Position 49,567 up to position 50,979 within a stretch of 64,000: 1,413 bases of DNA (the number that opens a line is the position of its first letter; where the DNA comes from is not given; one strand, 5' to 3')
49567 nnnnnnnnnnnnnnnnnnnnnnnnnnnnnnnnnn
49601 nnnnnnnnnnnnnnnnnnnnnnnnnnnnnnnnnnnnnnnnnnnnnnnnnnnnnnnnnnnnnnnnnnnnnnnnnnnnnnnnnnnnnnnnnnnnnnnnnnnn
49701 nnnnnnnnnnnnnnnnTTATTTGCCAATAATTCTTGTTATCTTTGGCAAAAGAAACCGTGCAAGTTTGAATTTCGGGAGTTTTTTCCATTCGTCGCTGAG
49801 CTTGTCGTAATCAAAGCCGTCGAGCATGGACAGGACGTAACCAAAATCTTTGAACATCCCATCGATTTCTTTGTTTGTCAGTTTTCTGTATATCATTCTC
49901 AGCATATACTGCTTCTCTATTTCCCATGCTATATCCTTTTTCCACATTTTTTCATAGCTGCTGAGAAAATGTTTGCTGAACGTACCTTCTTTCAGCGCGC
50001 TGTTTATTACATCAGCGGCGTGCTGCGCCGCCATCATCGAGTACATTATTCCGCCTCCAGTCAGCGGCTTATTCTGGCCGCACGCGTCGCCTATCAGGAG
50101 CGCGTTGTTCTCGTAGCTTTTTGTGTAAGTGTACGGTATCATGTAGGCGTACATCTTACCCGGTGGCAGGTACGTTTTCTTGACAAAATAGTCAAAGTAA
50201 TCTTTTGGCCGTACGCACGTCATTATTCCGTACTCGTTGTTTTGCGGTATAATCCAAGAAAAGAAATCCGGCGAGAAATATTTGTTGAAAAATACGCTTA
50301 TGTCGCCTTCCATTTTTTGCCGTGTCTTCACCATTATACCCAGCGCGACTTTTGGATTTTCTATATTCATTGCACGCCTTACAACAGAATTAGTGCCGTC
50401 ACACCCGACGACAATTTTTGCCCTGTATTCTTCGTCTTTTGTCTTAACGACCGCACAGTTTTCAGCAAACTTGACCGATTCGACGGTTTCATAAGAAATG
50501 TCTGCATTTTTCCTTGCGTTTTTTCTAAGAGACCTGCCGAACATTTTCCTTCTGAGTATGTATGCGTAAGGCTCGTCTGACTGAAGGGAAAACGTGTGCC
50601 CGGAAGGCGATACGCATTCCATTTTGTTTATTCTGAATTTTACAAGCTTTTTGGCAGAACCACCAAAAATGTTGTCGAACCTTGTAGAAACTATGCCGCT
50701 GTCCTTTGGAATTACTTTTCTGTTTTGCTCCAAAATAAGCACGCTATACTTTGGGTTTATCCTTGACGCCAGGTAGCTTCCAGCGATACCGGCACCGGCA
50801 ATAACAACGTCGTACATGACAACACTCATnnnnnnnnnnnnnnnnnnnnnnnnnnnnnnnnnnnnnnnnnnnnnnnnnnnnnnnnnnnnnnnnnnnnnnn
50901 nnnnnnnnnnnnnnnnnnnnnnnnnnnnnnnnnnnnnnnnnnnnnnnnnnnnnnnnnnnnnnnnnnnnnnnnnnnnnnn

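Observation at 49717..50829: Geranylgeranyl-reductase paralog positioned next to aglB: candidate dolichol reductase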

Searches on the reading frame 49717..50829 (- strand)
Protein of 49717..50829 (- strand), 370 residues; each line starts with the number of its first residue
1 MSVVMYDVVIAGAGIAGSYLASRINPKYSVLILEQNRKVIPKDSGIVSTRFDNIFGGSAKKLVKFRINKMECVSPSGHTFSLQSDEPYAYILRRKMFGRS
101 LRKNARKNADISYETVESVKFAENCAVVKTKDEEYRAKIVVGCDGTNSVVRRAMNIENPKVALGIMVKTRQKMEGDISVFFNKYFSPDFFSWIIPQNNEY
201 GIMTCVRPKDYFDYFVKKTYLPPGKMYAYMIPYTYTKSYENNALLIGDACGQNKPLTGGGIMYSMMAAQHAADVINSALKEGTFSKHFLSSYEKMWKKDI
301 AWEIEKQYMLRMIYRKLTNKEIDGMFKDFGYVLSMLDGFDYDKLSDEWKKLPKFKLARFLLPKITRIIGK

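Call 5: search_protein_families(library=pfam, proteins=[window:49717-50829:-], max_evalue=0.001)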
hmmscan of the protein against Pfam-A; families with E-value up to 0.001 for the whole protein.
window:49717-50829:- (370 aa): 3 families
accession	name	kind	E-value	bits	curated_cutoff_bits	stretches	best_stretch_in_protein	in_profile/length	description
PF05834.18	Lycopene_cycl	-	1.4e-11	44.5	23.4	1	7-172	1-165/380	Lycopene cyclase protein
PF01494.25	FAD_binding_3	-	2.1e-09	37.5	22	1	128-205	137-216/349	FAD binding domain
PF04820.20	Trp_halogenase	-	3.9e-05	23.1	21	0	72-149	135-216/458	Tryptophan halogenase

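Call 6: search_protein_families(library=ncbifam, proteins=[window:49717-50829:-], max_evalue=0.001)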
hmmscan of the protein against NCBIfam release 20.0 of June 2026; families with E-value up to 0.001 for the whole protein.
window:49717-50829:- (370 aa): 43 families (the best 25 are shown)
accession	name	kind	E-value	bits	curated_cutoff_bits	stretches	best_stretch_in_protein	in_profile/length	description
TIGR02032.1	GG-red-SF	subfamily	1.3e-43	149.8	158.8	1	6-275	1-297/297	geranylgeranyl reductase family protein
TIGR02023.1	BchP-ChlP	subfamily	6.7e-29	101.1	343.3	1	6-313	1-334/388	geranylgeranyl diphosphate reductase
NF041080.1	DGGGPL_reductase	equivalog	2.5e-20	72.8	580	1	6-323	2-359/447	digeranylgeranylglycerophospholipid reductase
TIGR01988.1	Ubi-OHases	subfamily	2.1e-16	59.7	224.65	1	7-160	1-177/387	ubiquinone biosynthesis hydroxylase, UbiH/UbiF/VisC/COQ6 family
NF008519.0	PRK11445.1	equivalog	5.8e-15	55.4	303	2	130-200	141-212/355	FAD-binding protein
NF041385.1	Dggglyphlred_Halo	equivalog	5.8e-13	48.1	700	2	241-329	279-369/405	digeranylgeranylglycerophospholipid reductase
NF049967.1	QhpG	equivalog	9.5e-12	44.5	240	2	8-170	1-164/423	flavin-dependent monooxygenase QhpG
NF005788.0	PRK07608.1-3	equivalog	1.1e-10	40.9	478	1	6-158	3-176/388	UbiH/UbiF family hydroxylase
TIGR01989.1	COQ6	equivalog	1.2e-10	40.9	489.3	1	115-159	142-194/437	ubiquinone biosynthesis monooxygenase COQ6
NF006021.0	PRK08163.1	equivalog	1.2e-09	37.7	459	1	75-162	91-181/398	3-hydroxybenzoate 6-monooxygenase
NF005612.0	PRK07364.1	equivalog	2.8e-09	36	487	0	116-157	145-190/415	FAD-dependent hydroxylase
TIGR01984.1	UbiH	equivalog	3.5e-09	36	392.2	1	7-160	1-174/382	2-octaprenyl-6-methoxyphenyl hydroxylase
NF041160.1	DGGPL_Thplmales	equivalog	4e-09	35.9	780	1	243-309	278-344/396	digeranylgeranylglycerophospholipid reductase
NF005691.0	PRK07494.1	equivalog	7.4e-09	34.6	459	1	85-159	102-179/404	UbiH/UbiF family hydroxylase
NF004829.0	PRK06183.1-3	subfamily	5e-08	32.1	390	1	128-157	155-184/520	bifunctional 3-(3-hydroxy-phenyl)propionate/3-hydroxycinnamic acid hydroxylase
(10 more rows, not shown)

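Call 7: find_homologous_proteins(query=window:49717-50829:-)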
Query window:49717-50829:- (370 aa): 203 proteins with E <= 0.001 among 2077 candidates; the best 120 are listed.
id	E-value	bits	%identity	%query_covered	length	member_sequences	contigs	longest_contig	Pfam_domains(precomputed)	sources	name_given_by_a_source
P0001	1.9e-246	835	100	99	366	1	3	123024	PF05834.19,PF01494.26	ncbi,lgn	-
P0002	9.0e-160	550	64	98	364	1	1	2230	PF05834.19,PF01494.26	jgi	-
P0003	1.4e-157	542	63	98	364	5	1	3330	PF05834.19,PF01494.26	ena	-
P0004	9.7e-157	540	62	98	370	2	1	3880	PF05834.19,PF01494.26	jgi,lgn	-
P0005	8.8e-154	530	62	98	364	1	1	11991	PF05834.19,PF01494.26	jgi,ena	-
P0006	5.6e-153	527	60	99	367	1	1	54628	PF01266.31,PF04820.21,PF05834.19,PF01494.26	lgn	-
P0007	1.9e-152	526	62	98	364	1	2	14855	PF05834.19,PF01494.26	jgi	-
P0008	3.3e-151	522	59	98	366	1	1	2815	PF05834.19,PF01494.26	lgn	-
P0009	8.7e-151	520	61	93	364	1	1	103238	PF01494.26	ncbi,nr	ncbi:MAG: NAD(P)/FAD-dependent oxidoreductase [Candidatus Aenigmarchaeota archaeon]|nr:NAD(P)/FAD-de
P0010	4.9e-148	511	59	98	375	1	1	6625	PF01494.26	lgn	-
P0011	3.3e-147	508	61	96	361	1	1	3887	PF01494.26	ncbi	-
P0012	1.3e-146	506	60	98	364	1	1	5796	PF01266.31,PF05834.19,PF01494.26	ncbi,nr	ncbi:NAD(P)/FAD-dependent oxidoreductase [archaeon]|nr:NAD(P)/FAD-dependent oxidoreductase [archaeon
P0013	1.4e-146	506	60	98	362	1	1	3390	-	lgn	-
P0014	9.7e-146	504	57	98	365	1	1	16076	PF01266.31,PF05834.19,PF01494.26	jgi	jgi:digeranylgeranylglycerophospholipid reductase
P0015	2.7e-144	499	58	98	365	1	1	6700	PF01494.26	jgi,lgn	jgi:flavin-dependent dehydrogenase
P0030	3.7e-121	423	52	96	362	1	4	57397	PF01494.26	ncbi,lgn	-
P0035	2.7e-120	420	50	98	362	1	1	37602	PF01266.31,PF05834.19,PF01494.26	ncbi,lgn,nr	ncbi:MAG: NAD(P)/FAD-dependent oxidoreductase [Candidatus Aenigmarchaeota archaeon]|nr:NAD(P)/FAD-de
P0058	1.5e-115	404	52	93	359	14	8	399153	PF01266.31,PF05834.19,PF01494.26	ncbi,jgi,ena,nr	ncbi:MAG: geranylgeranyl reductase [archaeon GW2011_AR5]|nr:MAG: geranylgeranyl reductase [archaeon 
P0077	3.9e-111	390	49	97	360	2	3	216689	PF05834.19,PF01494.26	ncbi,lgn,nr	ncbi:MAG: hypothetical protein HYT72_00480 [Candidatus Aenigmarchaeota archaeon]|nr:hypothetical pro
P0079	4.9e-111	389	49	96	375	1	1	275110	PF05834.19,PF01494.26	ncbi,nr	ncbi:MAG: NAD(P)/FAD-dependent oxidoreductase [Candidatus Aenigmarchaeota archaeon]|nr:NAD(P)/FAD-de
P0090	8.8e-110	385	49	97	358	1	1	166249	PF05834.19,PF01494.26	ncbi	ncbi:MAG: NAD(P)/FAD-dependent oxidoreductase [Candidatus Aenigmatarchaeota archaeon]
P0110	1.3e-104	368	48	96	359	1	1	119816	PF13738.13,PF04820.21,PF05834.19,PF01494.26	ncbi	ncbi:MAG: NAD(P)/FAD-dependent oxidoreductase [Candidatus Aenigmatarchaeota archaeon]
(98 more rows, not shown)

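Call 18: find_related_loci(query=A1, collection=genome_contigs, flank=10000)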
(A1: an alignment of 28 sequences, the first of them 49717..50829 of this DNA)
Query A1 (370 aa) in genome_contigs; peptide patterns used: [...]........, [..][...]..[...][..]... (x = any residue, [..] = any of these).
261 stretches matched a pattern; 184 encode a relative of the query (tblastn E <= 1e-3); the best 80 are kept; 80 distinct loci.
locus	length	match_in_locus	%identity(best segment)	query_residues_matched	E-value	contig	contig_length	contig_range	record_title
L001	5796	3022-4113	60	5-368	9e-153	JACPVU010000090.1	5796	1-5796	MAG: archaeon isolate NC_groundwater_793_Pr6_B-0.1um_41_8 kurt_kritikos_18_scaffold_720671, whole genome shotgun sequenc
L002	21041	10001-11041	61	2-348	2e-147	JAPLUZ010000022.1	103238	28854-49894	MAG: Candidatus Aenigmatarchaeota archaeon isolate LacPavin_0920_SED5_MAG_42_9 LacPavin_0920_SED5_scaffold_2103863, whol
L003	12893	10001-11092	50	3-368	2e-127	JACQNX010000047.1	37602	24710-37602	MAG: Candidatus Aenigmatarchaeota archaeon isolate NC_groundwater_1266_Ag_S-0.2um_44_80 S_p2_S4_coassembly_k141_2224296,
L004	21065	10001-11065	52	5-361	1e-126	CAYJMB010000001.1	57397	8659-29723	MAG TPA_asm: uncultured archaeon isolate ERP125453_co1_110 genome assembly, contig: NODE_358_length_57397_cov_28.291008,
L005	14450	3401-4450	53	5-358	2e-125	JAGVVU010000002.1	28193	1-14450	MAG: Candidatus Aenigmatarchaeota archaeon isolate RIFCSPLOWO2_01_FULL_48_10 rifcsplowo2_01_scaffold_11994, whole genome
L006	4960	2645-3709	52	5-361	3e-126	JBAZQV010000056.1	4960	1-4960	MAG: Candidatus Aenigmatarchaeota archaeon isolate SO_2017_SWC_7 scaffold_14272_c1_LP-4_2017, whole genome shotgun seque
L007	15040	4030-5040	53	5-345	4e-125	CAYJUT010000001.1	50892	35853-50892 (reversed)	MAG TPA_asm: uncultured archaeon isolate ERP125453_co1_151 genome assembly, contig: NODE_453_length_50892_cov_31.650904,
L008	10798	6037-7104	52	4-361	5e-124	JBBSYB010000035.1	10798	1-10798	MAG: Candidatus Aenigmatarchaeota archaeon isolate H43-bin179_1 H43_bin179_1_000000000035, whole genome shotgun sequence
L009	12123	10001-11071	51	5-363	3e-123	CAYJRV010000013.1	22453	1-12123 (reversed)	MAG TPA_asm: uncultured archaeon isolate ERP125453_co1_230 genome assembly, contig: NODE_2156_length_22453_cov_13.532280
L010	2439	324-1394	50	5-363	8e-130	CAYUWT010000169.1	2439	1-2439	MAG TPA_asm: uncultured archaeon isolate binchicken_co21_273 genome assembly, contig: NODE_92278_length_2439_cov_3.09773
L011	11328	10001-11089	50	3-368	2e-120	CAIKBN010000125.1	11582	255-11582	uncultured archaeon isolate AlinenSediments_bin-3679 genome assembly, contig: bin-3679:125/178, whole genome shotgun seq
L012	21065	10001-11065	52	1-359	7e-120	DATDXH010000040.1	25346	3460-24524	MAG TPA_asm: archaeon isolate SMAG_U8133 k141_1934345, whole genome shotgun sequence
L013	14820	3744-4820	51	1-368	2e-119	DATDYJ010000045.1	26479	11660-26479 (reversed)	MAG TPA_asm: archaeon isolate SMAG_U8162 k141_166144, whole genome shotgun sequence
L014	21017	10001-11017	52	5-348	1e-117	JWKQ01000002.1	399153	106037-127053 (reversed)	MAG: archaeon GW2011_AR5 QT00_C0002, whole genome shotgun sequence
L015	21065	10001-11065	49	4-364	4e-119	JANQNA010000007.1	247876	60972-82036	MAG: archaeon isolate PL23a_bin.127 k99_6764340, whole genome shotgun sequence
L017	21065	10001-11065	49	5-361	4e-116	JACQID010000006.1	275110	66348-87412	MAG: Candidatus Aenigmatarchaeota archaeon isolate NC_groundwater_1116_Ag_S-0.1um_45_568 S_p1_S3_coassembly_k141_1242768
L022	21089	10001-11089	50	5-370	4e-121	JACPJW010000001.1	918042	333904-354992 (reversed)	MAG: Candidatus Aenigmatarchaeota archaeon isolate NC_groundwater_478_Ag_S-0.1um_47_21 S35_SO-1_scaffold_71026, whole ge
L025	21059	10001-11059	48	5-361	7e-110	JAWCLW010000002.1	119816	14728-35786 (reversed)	MAG: Candidatus Aenigmatarchaeota archaeon isolate JZ-2_201705_bins_247 JZ-2_201705_bins_247_scaffold_2, whole genome sh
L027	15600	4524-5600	46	1-364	1e-106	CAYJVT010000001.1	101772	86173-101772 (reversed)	MAG TPA_asm: uncultured archaeon isolate ERP125453_co1_377 genome assembly, contig: NODE_100_length_101772_cov_16.990100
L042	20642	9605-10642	40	19-366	2e-74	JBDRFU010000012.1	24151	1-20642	MAG: Candidatus Aenigmatarchaeota archaeon isolate MEGAHIT-group-1.387 k141_5381461, whole genome shotgun sequence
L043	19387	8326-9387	43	7-361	4e-73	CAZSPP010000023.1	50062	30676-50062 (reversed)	MAG TPA_asm: uncultured archaeon isolate binchicken_co25_131 genome assembly, contig: k141_7363, whole genome shotgun se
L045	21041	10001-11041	36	8-351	4e-57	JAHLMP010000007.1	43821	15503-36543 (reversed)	MAG: Candidatus Aenigmatarchaeota archaeon isolate DRTY-6_2_bin_201 NODE_7_length_43821_cov_55.122, whole genome shotgun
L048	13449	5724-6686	37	8-323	3e-53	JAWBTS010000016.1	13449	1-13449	MAG: Candidatus Aenigmatarchaeota archaeon isolate JZ-1_201709_bins_49 JZ-1_201709_bins_49_scaffold_16, whole genome sho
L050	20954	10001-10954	35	1-327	1e-41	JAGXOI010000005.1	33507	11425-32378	Candidatus Aenigmarchaeota archaeon LH_S4 NODE_5_length_33507_cov_149.595211, whole genome shotgun sequence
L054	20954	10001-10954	35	1-327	5e-39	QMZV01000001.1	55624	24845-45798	MAG: Candidatus Aenigmatarchaeota archaeon isolate B34_G15 B34_Guay15_scaffold_00019, whole genome shotgun sequence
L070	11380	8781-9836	29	1-352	8e-34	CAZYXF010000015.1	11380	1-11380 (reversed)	MAG TPA_asm: uncultured archaeon isolate binchicken_co409_19 genome assembly, contig: NODE_695_length_11380_cov_18.75443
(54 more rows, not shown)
